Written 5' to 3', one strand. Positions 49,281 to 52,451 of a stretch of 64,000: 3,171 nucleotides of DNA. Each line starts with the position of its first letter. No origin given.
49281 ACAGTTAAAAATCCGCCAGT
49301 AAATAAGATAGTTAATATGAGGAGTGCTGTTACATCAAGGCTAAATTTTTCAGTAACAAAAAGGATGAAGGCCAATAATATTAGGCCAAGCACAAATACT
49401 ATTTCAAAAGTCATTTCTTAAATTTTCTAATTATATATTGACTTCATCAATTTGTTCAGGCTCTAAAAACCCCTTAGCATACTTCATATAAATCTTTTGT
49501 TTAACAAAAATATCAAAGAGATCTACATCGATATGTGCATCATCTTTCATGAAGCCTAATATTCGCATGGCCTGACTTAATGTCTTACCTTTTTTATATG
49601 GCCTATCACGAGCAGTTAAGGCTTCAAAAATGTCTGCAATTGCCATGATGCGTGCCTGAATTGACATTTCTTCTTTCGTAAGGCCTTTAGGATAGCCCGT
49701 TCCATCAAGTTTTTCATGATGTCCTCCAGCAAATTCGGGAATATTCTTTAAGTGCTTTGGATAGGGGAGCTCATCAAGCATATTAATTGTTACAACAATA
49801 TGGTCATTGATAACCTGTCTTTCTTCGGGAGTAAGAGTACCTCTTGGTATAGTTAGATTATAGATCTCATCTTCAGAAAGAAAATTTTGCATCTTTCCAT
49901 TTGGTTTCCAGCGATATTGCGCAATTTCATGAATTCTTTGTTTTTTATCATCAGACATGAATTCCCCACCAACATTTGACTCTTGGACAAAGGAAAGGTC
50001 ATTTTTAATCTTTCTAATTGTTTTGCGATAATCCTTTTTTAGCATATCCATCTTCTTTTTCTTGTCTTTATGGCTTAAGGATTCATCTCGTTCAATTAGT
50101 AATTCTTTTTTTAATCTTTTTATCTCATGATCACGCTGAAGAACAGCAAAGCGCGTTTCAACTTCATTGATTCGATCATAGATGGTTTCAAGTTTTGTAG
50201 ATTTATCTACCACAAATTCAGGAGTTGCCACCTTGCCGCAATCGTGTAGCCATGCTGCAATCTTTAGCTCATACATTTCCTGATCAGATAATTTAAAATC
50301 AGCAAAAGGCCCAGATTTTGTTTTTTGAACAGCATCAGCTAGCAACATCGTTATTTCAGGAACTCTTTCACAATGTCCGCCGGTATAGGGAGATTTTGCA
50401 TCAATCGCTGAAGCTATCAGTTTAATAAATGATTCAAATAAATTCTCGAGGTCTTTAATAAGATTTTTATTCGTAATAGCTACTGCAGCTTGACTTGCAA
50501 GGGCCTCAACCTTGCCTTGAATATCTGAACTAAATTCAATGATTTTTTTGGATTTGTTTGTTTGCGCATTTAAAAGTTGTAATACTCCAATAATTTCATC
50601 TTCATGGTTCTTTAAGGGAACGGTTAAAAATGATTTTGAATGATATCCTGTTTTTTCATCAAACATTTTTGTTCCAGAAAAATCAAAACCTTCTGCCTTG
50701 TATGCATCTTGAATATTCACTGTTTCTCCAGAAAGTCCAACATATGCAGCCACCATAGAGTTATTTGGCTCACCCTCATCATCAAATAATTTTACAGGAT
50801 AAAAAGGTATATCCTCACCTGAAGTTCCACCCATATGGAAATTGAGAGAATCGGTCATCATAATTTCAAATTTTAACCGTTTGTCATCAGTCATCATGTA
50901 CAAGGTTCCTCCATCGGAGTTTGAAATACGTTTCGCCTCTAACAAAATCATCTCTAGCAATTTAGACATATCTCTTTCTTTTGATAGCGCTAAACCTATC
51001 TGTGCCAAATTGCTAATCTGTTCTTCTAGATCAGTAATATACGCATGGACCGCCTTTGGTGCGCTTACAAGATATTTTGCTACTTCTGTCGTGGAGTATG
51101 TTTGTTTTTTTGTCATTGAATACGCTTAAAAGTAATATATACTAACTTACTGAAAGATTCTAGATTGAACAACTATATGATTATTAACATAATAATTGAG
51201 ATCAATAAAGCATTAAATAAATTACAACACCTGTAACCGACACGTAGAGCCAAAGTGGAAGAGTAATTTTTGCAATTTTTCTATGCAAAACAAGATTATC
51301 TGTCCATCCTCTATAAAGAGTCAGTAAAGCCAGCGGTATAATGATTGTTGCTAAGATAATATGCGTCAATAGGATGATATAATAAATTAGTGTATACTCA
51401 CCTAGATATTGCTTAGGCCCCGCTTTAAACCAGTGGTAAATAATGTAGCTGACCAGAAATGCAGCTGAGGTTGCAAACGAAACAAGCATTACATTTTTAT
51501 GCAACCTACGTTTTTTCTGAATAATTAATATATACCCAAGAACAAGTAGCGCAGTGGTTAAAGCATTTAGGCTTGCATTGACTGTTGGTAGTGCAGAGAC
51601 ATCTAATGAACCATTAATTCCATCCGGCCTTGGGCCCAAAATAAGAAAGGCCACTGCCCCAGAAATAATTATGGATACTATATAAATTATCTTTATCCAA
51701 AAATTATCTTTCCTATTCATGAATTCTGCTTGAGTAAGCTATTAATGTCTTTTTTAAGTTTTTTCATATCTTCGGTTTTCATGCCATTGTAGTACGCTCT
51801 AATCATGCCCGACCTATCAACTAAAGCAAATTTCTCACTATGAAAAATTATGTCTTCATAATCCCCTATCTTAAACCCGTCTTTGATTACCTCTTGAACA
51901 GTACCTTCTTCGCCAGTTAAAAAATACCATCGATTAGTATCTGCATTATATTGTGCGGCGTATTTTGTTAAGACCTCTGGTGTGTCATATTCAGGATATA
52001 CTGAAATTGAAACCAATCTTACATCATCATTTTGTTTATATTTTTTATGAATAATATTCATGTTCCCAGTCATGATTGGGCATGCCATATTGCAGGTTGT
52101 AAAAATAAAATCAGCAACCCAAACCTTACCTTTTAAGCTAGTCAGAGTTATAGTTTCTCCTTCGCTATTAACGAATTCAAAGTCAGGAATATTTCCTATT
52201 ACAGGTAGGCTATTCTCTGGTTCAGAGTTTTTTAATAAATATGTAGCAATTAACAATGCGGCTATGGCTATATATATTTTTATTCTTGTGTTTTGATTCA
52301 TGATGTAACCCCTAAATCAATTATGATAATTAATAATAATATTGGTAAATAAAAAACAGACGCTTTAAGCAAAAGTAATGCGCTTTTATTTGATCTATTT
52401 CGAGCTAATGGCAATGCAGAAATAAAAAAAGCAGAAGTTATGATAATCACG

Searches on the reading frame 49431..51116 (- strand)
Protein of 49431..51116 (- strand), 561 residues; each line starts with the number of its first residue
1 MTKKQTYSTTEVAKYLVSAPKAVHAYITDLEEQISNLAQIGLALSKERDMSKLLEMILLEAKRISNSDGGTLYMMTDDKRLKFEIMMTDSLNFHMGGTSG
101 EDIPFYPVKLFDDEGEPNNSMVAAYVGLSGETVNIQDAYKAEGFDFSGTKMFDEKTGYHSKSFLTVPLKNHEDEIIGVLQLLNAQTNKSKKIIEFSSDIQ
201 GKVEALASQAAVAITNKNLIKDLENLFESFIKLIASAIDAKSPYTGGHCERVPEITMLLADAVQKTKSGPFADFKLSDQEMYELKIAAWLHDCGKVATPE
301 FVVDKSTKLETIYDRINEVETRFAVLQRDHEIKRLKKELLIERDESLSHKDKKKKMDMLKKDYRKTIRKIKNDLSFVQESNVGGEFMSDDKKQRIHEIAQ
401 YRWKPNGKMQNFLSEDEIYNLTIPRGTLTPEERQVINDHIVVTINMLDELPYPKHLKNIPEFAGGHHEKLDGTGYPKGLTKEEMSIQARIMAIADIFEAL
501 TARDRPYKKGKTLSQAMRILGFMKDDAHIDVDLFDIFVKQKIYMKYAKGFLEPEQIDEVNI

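Call 6: search_protein_families(library=pfam, proteins=[window:49431-51116:-], max_evalue=0.01)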
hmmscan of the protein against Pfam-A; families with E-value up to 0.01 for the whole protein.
window:49431-51116:- (561 aa): 6 families
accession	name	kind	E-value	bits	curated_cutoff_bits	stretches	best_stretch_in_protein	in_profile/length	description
PF13487.12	HD_5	-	6.7e-44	150.1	27.2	1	416-533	58-170/170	HD domain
PF01590.32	GAF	-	3.2e-11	44.3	22.4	1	49-214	1-133/133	GAF domain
PF01966.28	HD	-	6.9e-11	42.9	22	2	430-499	49-115/116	HD domain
PF13185.12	GAF_2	-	1.5e-07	32.1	28.6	1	47-214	1-135/136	GAF domain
PF13492.12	GAF_3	-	0.00094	20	27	0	151-216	71-129/129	GAF domain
PF24391.1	HD-CE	-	0.0032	17.6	27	1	247-366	10-138/263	HD-CE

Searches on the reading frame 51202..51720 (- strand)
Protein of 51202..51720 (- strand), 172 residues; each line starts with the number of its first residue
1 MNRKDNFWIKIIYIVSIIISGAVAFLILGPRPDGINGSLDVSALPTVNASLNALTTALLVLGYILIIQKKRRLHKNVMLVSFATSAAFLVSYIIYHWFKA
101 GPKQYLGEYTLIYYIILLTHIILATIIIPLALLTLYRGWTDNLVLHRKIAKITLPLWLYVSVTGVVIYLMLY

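Call 6: search_protein_families(library=pfam, proteins=[window:51202-51720:-], max_evalue=0.01)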
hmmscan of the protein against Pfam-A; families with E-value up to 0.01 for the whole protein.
window:51202-51720:- (172 aa): 2 families
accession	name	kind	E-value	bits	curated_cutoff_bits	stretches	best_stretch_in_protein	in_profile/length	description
PF04238.17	DUF420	-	2e-40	138.5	30.5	1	44-171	1-130/130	Protein of unknown function (DUF420)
PF10067.14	DUF2306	-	5.9e-05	23.7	31.6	1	12-128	37-147/147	Predicted membrane protein (DUF2306)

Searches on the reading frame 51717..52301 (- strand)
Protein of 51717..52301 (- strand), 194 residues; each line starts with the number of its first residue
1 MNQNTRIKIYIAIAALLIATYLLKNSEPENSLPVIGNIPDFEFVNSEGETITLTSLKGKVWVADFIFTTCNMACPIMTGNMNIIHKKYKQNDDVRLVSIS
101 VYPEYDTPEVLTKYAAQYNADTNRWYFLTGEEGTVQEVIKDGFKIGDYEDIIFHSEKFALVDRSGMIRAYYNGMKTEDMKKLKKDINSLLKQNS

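Call 6: search_protein_families(library=pfam, proteins=[window:51717-52301:-], max_evalue=0.01)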
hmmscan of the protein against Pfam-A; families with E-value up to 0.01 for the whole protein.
window:51717-52301:- (194 aa): 3 families
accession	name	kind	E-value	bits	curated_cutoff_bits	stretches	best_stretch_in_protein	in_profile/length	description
PF02630.20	SCO1-SenC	-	1.7e-23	83.5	22.8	1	40-165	3-132/134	SCO1/SenC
PF00578.27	AhpC-TSA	-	1.1e-05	25.8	26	1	38-119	5-81/124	AhpC/TSA family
PF08534.16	Redoxin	-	2.9e-05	24.3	26.6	1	38-183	6-145/148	Redoxin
